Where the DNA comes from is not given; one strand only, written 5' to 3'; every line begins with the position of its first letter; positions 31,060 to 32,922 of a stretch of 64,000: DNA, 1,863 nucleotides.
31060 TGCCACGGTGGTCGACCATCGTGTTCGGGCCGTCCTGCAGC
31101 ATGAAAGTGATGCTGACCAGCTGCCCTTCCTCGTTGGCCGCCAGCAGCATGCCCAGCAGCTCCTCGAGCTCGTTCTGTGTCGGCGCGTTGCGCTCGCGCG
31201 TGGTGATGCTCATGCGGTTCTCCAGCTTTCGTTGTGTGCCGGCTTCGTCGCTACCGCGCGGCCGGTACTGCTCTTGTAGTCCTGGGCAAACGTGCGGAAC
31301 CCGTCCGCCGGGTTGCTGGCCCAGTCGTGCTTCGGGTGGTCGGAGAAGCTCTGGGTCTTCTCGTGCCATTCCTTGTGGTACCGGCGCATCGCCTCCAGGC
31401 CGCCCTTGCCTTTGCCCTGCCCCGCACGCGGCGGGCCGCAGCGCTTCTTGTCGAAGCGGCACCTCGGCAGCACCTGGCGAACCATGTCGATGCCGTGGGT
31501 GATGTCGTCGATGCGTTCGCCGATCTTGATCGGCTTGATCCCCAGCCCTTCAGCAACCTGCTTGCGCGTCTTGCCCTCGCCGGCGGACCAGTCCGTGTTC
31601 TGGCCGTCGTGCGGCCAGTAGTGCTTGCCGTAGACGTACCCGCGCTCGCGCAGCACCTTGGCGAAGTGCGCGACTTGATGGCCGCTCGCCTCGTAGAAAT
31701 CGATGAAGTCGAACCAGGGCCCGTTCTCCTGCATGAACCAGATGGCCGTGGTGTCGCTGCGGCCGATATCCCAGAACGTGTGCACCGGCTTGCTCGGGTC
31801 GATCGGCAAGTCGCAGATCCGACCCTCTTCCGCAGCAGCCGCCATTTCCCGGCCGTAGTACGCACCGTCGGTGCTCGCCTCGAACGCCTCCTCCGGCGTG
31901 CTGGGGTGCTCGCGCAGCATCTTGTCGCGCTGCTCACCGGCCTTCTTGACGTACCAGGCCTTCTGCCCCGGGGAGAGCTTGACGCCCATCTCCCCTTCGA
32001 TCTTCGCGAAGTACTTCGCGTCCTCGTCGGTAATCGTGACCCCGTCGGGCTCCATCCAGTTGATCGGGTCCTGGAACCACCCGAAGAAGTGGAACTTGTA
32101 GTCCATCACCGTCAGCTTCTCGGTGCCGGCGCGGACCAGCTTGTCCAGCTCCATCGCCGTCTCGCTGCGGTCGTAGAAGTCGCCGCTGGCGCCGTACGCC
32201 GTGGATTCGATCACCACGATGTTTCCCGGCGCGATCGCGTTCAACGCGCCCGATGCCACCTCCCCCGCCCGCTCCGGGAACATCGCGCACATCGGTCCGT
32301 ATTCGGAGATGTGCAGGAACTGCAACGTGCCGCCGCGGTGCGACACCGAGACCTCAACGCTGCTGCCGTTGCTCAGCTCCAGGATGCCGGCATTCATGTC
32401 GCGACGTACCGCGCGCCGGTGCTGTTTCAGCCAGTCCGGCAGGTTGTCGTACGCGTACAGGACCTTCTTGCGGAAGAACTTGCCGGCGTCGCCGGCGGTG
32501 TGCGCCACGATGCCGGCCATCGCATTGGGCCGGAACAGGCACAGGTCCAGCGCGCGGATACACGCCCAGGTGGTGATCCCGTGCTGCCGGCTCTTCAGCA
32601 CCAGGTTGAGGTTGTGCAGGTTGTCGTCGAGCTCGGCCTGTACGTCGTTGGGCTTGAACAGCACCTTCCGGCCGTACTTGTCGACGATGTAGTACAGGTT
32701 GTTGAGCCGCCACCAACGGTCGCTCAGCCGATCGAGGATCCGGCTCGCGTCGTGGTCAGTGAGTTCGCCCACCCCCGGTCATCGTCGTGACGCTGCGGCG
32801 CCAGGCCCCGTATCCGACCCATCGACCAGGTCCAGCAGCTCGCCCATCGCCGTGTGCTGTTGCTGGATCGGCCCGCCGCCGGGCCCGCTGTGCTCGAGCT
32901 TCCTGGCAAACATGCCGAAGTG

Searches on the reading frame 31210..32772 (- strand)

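Call 46: search_protein_families(library=phrogs, proteins=[window:31210-32772:-], max_evalue=0.001)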
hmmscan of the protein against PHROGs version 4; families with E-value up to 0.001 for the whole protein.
window:31210-32772:- (520 aa): 5 families
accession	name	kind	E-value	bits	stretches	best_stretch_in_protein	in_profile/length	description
phrog_2472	-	unknown function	3.3e-61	208.4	1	194-498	13-307/324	-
phrog_26724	-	unknown function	1.3e-55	188.9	1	11-199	5-190/192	-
phrog_2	-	head and packaging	2.1e-25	90.6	1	31-471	257-567/807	terminase large subunit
phrog_38407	-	unknown function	7.4e-22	78.8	1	188-304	5-119/370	-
phrog_5989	-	head and packaging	1.3e-10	42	1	55-145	158-243/347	terminase large subunit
